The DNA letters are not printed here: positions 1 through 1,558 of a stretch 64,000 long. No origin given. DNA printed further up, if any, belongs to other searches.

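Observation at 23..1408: Exosome cap protein Csl4 fused to two eukaryote-like RRM domains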

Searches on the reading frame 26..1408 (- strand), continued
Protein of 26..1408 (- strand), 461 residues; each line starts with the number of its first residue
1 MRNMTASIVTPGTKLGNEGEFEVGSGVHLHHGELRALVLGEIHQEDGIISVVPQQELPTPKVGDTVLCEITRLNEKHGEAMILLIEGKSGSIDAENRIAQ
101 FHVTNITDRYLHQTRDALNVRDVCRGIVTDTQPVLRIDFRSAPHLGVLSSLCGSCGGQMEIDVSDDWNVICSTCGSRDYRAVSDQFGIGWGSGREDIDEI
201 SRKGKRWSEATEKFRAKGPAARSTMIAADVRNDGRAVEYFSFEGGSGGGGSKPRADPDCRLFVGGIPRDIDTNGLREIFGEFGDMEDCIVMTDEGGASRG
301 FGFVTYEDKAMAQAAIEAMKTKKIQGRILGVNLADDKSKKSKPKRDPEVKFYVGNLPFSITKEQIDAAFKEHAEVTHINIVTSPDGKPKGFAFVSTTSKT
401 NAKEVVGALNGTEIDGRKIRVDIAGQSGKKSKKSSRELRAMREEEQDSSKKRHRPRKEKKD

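Call 23: list_cluster_members(proteins=[P0123, P0124, P0125, P0129, P0131, P0144, P0156, P0159, P0261, P0121])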
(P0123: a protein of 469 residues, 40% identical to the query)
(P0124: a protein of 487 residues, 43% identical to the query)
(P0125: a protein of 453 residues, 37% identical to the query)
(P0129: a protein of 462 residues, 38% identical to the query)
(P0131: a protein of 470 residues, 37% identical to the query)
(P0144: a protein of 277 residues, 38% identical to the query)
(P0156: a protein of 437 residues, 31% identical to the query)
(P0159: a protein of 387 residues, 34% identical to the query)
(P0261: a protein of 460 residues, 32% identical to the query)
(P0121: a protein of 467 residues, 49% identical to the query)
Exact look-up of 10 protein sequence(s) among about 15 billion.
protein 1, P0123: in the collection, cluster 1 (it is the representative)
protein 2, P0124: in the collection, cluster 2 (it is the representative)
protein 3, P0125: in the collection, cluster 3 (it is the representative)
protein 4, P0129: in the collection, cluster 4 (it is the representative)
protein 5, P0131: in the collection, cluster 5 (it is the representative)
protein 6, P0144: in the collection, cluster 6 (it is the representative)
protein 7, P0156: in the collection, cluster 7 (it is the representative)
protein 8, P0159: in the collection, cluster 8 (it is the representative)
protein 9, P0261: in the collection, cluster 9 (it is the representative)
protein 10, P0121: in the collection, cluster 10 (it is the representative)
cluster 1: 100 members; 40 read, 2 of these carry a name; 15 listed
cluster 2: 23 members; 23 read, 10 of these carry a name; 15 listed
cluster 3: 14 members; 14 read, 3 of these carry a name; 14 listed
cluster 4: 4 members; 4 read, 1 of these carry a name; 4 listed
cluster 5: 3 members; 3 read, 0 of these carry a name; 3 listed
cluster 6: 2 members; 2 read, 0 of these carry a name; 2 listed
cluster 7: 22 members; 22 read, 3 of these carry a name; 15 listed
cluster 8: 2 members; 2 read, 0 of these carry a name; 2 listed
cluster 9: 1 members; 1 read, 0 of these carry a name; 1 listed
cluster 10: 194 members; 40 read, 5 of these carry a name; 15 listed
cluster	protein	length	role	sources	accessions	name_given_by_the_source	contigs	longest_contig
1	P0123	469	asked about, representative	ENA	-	-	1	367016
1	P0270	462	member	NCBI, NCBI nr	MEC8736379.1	MAG: exosome complex RNA-binding protein Csl4, partial [Candidatus Thermoplasmatota ... | exosome complex RNA-binding protein Csl4 [Candidatus Thermoplasmatota archaeon]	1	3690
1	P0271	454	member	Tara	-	strand:+ start:4442 stop:5806 length:1365 start_codon:yes stop_codon:yes ...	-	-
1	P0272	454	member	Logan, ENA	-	-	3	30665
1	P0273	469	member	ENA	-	-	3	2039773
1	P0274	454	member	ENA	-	-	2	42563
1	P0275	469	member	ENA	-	-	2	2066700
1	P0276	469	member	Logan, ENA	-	-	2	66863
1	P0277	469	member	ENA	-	-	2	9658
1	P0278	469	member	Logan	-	-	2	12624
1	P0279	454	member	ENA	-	-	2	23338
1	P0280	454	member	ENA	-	-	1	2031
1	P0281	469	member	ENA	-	-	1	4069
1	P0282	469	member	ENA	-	-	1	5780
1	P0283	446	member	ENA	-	-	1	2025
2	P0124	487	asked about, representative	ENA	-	-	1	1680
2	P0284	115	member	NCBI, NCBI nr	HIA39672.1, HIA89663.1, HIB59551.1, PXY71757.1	MAG: RNA-binding protein [Methanobacteriota archaeon] | MAG: RNA-binding protein [Euryarchaeota archaeon]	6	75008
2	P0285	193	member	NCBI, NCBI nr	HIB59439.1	MAG TPA: hypothetical protein EYO42_02660, partial [Candidatus Poseidoniales archaeon] | hypothetical protein [Candidatus Poseidoniales archaeon]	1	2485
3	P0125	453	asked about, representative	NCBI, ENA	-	-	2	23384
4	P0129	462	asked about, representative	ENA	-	-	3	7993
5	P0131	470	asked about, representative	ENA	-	-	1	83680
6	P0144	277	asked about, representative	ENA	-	-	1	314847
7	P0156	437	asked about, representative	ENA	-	-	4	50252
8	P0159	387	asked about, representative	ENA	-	-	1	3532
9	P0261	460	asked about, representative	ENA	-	-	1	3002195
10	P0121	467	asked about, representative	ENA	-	-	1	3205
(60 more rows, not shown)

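Call 36: search_protein_families(library=pfam, proteins=[window:26-1408:-], max_evalue=10)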
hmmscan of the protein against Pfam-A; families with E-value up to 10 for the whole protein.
window:26-1408:- (461 aa): 13 families
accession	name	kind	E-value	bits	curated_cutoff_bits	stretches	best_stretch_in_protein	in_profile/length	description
PF00076.28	RRM_1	-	4e-39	132.8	20.7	2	261-328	1-68/70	RNA recognition motif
PF16367.11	RRM_7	-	1.6e-08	34.9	27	2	259-323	2-73/94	RNA recognition motif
PF16842.11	RRM_occluded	-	3.7e-08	33.6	30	2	354-421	7-70/79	Occluded RNA-recognition motif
PF14382.12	ECR1_N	-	6.8e-08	32.6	27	1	8-43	1-36/38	Exosome complex exonuclease RRP4 N-terminal region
PF03880.21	DbpA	-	0.00067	20.1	25.6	1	397-422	46-71/72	DbpA RNA binding domain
PF08777.17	RRM_3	-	0.011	16.3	22.9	1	360-452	13-100/102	RNA binding motif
PF08206.17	OB_RNB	-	0.011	15.8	24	1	297-310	6-18/58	Ribonuclease B OB domain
PF10447.15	EXOSC1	-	0.012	16.8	21.2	1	60-114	2-50/112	Exosome component EXOSC1/CSL4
PF17876.7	CSD2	-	0.017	15.6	26.2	1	51-98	14-62/74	Cold shock domain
PF24745.1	DUF7693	-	0.026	15.1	27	1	347-396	28-76/99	Domain of unknown function (DUF7693)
PF22625.2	ECR1_N_2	-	0.057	13.7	27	1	7-53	2-49/51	Exosome RNA binding protein RRP4 N-terminal domain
PF24099.1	RBD_DGKtheta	-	0.13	12.9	27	1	347-377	2-32/80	Diacylglycerol kinase theta, RNA-binding domain-like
PF02150.21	Zn_ribbon_RPB9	-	0.4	11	25.2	1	152-176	4-29/36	RNA polymerases M/15 Kd subunit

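Call 37: find_related_loci(query=A1, collection=genome_contigs, flank=4000)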
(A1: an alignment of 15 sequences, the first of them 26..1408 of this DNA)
Query A1 (461 aa) in genome_contigs; peptide patterns used: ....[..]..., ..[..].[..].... (x = any residue, [..] = any of these).
197 stretches matched a pattern; 125 encode a relative of the query (tblastn E <= 1e-3); the best 80 are kept; 80 distinct loci.
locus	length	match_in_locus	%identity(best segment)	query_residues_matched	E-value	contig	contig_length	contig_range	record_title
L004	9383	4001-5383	95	1-461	0e+0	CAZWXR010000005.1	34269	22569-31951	MAG TPA_asm: uncultured Candidatus Poseidoniales archaeon isolate SRP134809_co1_512 genome assembly, contig: NODE_2220_l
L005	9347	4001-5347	94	1-449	0e+0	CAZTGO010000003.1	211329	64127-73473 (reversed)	MAG TPA_asm: uncultured Candidatus Poseidoniales archaeon isolate binchicken_co293_46 genome assembly, contig: NODE_18_l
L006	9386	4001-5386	76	1-461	0e+0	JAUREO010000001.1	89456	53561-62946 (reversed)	MAG: Poseidonia sp. isolate SFB_3D_100_4 NODE_1_length_89456_cov_3.312355, whole genome shotgun sequence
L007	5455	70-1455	78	1-461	0e+0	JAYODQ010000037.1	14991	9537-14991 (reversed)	MAG: Candidatus Poseidoniales archaeon isolate 139553_S155_concoct_bins.tsv.217 NODE_4922_length_14991_cov_15.566283, wh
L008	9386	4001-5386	77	1-461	0e+0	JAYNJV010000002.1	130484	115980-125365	MAG: Candidatus Poseidoniales archaeon isolate 139543_S12_metabat_bins_sens.tsv.041 NODE_33_length_130484_cov_36.681298,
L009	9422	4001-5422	50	1-459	2e-152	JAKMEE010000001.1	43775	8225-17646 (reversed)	MAG: Poseidonia sp. isolate MOX_bin38 MunidaNeritic.contigs.fa_k127_98675, whole genome shotgun sequence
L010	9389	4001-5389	51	1-448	4e-146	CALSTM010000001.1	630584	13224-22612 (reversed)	MAG: Candidatus Poseidoniaceae archaeon isolate W_MB9_1 genome assembly, contig: contig_5650_W_MB9, whole genome shotgun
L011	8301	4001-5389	50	1-448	3e-144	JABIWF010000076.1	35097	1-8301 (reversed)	MAG: Methanobacteriota archaeon isolate SI072_bin89 k141_1471326, whole genome shotgun sequence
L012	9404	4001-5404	50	1-459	1e-143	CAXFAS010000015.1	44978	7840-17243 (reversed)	MAG TPA_asm: uncultured euryarchaeote isolate ERR599092_binner12_Refined_81 genome assembly, contig: ERZ841394.814, whol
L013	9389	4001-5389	50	1-448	3e-143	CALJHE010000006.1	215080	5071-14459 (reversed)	MAG: Candidatus Poseidoniaceae archaeon isolate S4_Bin_METABAT__259_1 genome assembly, contig: c_000000049412, whole gen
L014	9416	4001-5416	49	1-461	6e-143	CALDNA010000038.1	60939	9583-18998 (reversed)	MAG TPA_asm: uncultured euryarchaeote isolate ERR599035_bin.45_CONCOCT_v1.1_MAG genome assembly, contig: ERZ840559.104,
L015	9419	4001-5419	50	1-461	3e-142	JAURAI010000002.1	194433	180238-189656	MAG: Poseidonia sp. isolate SFB_13D_100_41 k141_2757099_length_194433_cov_35.2514, whole genome shotgun sequence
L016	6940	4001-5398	49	2-459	2e-142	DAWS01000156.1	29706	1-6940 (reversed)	MAG TPA_asm: Euryarchaeota archaeon UBA111 UBA111_contig_4510, whole genome shotgun sequence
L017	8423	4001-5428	48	1-461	1e-141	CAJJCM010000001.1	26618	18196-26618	uncultured Candidatus Poseidoniales archaeon isolate FRAM18_bin092 genome assembly, contig: FRAM17_bin092-1, whole genom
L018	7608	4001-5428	49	1-461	3e-141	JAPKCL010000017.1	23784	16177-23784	MAG: Candidatus Poseidoniaceae archaeon isolate ANT-63 NODE_666_length_23784_cov_4.832610, whole genome shotgun sequence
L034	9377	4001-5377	48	1-447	8e-138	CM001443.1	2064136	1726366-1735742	MAG: uncultured Candidatus Poseidoniales archaeon isolate MG-II chromosome, whole genome shotgun sequence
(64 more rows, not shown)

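Call 40: list_cluster_members(proteins=[P0122, P0127, P0128, P0130, P0132, P0133, P0134, P0135, P0136, P0155])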
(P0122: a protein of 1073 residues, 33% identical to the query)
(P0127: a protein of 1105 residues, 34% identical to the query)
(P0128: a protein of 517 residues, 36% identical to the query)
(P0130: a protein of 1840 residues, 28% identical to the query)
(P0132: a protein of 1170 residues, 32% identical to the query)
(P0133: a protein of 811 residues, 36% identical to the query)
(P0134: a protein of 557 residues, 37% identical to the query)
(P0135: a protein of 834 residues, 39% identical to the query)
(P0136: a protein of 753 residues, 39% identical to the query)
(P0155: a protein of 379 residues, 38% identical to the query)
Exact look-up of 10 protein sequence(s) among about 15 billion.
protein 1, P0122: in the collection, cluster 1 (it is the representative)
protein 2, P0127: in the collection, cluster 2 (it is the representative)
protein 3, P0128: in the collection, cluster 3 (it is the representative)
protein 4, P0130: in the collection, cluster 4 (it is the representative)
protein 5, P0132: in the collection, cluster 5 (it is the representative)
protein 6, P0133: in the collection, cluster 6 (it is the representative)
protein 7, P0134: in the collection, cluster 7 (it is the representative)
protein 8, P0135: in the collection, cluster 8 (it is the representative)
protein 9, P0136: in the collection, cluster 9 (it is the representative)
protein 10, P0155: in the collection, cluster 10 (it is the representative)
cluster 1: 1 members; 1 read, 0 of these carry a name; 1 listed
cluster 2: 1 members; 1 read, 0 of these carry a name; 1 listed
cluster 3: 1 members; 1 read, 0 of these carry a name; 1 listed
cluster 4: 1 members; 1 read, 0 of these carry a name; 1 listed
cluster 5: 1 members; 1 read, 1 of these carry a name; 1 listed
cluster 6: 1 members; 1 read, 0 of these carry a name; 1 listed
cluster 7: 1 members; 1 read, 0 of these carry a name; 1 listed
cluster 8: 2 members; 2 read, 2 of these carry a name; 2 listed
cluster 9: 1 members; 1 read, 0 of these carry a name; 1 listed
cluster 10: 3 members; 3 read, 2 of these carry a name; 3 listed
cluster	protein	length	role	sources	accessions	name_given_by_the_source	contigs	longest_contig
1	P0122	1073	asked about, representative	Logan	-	-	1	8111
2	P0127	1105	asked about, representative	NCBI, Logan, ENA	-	-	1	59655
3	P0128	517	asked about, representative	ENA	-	-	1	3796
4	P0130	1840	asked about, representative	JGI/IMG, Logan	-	-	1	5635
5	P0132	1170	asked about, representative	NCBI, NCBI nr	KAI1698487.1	RNA recognition motif domain-containing protein [Ditylenchus destructor]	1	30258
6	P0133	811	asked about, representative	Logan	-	-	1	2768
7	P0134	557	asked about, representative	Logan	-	-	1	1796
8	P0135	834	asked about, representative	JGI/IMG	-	RNA recognition motif-containing protein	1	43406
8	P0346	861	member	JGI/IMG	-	RNA recognition motif-containing protein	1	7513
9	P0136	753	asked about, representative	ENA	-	-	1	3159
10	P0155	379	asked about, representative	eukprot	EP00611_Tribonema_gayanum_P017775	TRINITY_DN3063_c0_g1_i1.p1 TRINITY_DN3063_c0_g1~~TRINITY_DN3063_c0_g1_i1.p1 ORF ...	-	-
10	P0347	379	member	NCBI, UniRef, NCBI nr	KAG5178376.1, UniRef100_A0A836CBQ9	hypothetical protein JKP88DRAFT_225332 [Tribonema minus] | RRM domain-containing protein n=1 Tax=Tribonema minus TaxID=303371 RepID=A0A836CBQ9_9STRA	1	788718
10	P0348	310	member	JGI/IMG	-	-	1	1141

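Call 46: predict_structure(alignment_id=A2)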
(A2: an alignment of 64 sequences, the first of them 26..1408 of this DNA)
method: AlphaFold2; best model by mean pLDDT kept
length: 461 residues; sequences in the alignment: 64
mean_pLDDT: 66.1   pTM: 0.32
mean pLDDT of the five models: 66.1, 65.5, 65.3, 63.1, 60.6
residues with pLDDT >= 90: 10; 70-90: 247; 50-70: 74; < 50: 130
segments of 3 or more residues with pLDDT < 50: 1-5, 107-121, 180-255, 339-346, 426-434, 449-453, 455-461
pLDDT, mean of each block of 10 residues (from residue 1): 53 83 82 81 83 75 85 74 78 81 59 39 78 86 66 61 57 67 33 33 37 40 31 38 32 54 84 84 80 66 84 85 80 65 53 86 85 82 79 80 82 81 56 51 54 45 40
secondary structure, 60 per line:
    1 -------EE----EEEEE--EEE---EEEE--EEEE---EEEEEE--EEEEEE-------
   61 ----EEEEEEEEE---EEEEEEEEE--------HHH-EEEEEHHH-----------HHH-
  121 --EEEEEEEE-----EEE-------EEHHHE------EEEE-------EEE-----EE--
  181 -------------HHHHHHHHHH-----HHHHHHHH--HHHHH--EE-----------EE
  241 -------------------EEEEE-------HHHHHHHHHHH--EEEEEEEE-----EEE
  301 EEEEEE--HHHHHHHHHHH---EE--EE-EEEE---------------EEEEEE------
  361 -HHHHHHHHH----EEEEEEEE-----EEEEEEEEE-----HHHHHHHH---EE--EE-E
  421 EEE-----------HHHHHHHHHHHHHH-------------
elements in order: E14-18 E21-23 E27-30 E33-36 E40-45 E48-53 E65-73 E77-85 E98-102 E123-130 E136-138 E158-161 E169-171 H194-203 H209-216 H219-223 E260-264 H272-282 E285-292 E298-306 H309-319 E330-333 E349-354 H362-370 E375-382 E388-396 H402-409 E420-423 H435-448

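Call 51: fold_search(model_id=the predicted structure, library=pdb)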
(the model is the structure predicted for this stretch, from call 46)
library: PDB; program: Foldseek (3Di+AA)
matches with E <= 10: 1812; with E <= 0.001: 728
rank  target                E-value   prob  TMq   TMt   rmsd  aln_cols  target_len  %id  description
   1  2ba1_A                1.2e-13  1.00  0.18  0.42  11.1       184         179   27  Archaeal exosome core (released 2005-11-22)
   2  4qqb_A                2.3e-13  1.00  0.19  0.45   8.4       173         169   27  Structural basis for the assembly of the SXL-UNR translation regulatory complex (released 2014-09-03)
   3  5wwf_C                2.4e-13  1.00  0.18  0.44  15.5       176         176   28  Crystal structure of hnRNPA2B1 in complex with RNA (released 2018-01-17)
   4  5wwf_A                2.7e-13  1.00  0.18  0.43  15.3       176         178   28  Crystal structure of hnRNPA2B1 in complex with RNA (released 2018-01-17)
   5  8hni_L                3.1e-13  1.00  0.18  0.43  15.2       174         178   28  hnRNP A2/B1 RRMs in complex with telomeric DNA (released 2023-11-29)
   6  1b7f_A                3.2e-13  1.00  0.18  0.45   8.4       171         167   27  SXL-LETHAL PROTEIN/RNA COMPLEX (released 1999-05-03)
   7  5en1_A                4.3e-13  1.00  0.18  0.42  15.2       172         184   29  Crystal structure of hnRNPA2B1 in complex with RNA (released 2016-11-09)
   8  4egl                  8.1e-13  1.00  0.18  0.47  15.3       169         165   24  Crystal structure of two tandem RNA recognition motifs of Human antigen R (released 2012-05-30)
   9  5wwe_A                8.1e-13  1.00  0.18  0.44  15.7       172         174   28  Crystal structure of hnRNPA2B1 in complex with RNA (released 2018-01-17)
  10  1fxl_A                1.6e-12  1.00  0.18  0.45   8.5       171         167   25  CRYSTAL STRUCTURE OF HUD AND AU-RICH ELEMENT OF THE C-FOS RNA (released 2001-02-05)
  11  5ho4_A                1.7e-12  1.00  0.18  0.44  15.6       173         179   28  Crystal structure of hnRNPA2B1 in complex with 10-mer RNA (released 2017-02-08)
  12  4ed5_B                1.9e-12  1.00  0.18  0.45   8.4       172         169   23  Crystal structure of the two N-terminal RRM domains of HuR complexed with RNA (released 2012-05-23)
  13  5x8r_v                2.1e-12  1.00  0.16  0.39  13.8       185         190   35  Structure of the 30S small subunit of chloroplast ribosome from spinach (released 2017-06-07)
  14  8x0n_A                2.2e-12  1.00  0.17  0.42  14.7       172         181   28  The molecular mechanism of hnRNPA1 recognize TERRA RNA. (released 2024-11-06)
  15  7q8a_B                2.5e-12  1.00  0.18  0.40  17.6       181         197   24  Crystal structure of tandem domain RRM1-2 of FUBP-interacting repressor (FIR) bound to FUSE ssDNA fragment (released 2022-11-09)
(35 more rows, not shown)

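Call 57: find_encoding_contigs(protein=P0261, flank=8000, max_places=2)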
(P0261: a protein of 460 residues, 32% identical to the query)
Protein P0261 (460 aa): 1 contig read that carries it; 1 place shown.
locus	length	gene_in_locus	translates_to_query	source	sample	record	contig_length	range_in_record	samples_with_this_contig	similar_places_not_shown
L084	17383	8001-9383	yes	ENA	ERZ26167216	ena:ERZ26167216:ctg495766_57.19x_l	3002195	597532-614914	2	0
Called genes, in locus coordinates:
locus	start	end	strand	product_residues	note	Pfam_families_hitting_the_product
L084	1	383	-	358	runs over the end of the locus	PF01073:3Beta_HSD, PF01370:Epimerase, PF02719:Polysacc_synt_2, PF04321:RmlD_sub_bind, PF16363:GDP_Man_Dehyd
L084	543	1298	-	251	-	-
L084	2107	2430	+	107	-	-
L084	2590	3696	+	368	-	PF01118:Semialdhyde_dh, PF02774:Semialdhyde_dhC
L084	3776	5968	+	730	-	-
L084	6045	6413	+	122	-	-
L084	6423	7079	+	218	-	PF06325:PrmA, PF05175:MTS (weak), PF03602:Cons_hypoth95 (weak)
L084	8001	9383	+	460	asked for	PF23477:zf_Tbcl_2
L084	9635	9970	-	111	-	-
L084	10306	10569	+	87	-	-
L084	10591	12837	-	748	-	-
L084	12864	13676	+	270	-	PF00106:adh_short, PF01370:Epimerase (faint), PF13561:adh_short_C2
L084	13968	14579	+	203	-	PF13561:adh_short_C2 (faint), PF00106:adh_short (weak)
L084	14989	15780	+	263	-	PF03167:UDG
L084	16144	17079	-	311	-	PF02634:FdhD-NarQ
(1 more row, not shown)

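Call 58: find_encoding_contigs(protein=P0156, flank=8000, max_places=2)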
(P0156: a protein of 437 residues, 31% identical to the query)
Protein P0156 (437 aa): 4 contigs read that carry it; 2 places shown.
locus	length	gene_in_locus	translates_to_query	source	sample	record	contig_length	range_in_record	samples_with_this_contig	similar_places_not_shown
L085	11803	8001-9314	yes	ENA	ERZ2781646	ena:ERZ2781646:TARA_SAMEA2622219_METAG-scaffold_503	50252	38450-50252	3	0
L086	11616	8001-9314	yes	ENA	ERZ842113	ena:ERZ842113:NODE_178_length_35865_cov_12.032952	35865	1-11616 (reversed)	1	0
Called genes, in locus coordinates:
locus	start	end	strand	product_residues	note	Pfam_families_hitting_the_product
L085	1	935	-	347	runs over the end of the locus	PF01694:Rhomboid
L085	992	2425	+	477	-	PF00005:ABC_tran, PF13304:AAA_21 (faint)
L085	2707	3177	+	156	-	-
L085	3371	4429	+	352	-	PF04981:NMD3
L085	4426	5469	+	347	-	PF10432:bact-PGI_C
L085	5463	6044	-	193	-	PF01551:Peptidase_M23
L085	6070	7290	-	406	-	PF02646:RmuC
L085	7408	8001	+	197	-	PF03602:Cons_hypoth95, PF06325:PrmA, PF05175:MTS, PF13847:Methyltransf_31 (weak)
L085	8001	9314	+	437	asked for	PF23477:zf_Tbcl_2, PF00076:RRM_1, PF16367:RRM_7 (weak)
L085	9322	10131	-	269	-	PF09754:PAC2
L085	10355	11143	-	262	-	PF00575:S1, PF07541:EIF_2_alpha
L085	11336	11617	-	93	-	PF00935:Ribosomal_L44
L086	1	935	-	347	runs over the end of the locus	PF01694:Rhomboid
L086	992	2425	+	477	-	PF00005:ABC_tran, PF13304:AAA_21 (faint)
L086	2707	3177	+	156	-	-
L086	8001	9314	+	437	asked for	PF23477:zf_Tbcl_2, PF00076:RRM_1, PF16367:RRM_7 (weak)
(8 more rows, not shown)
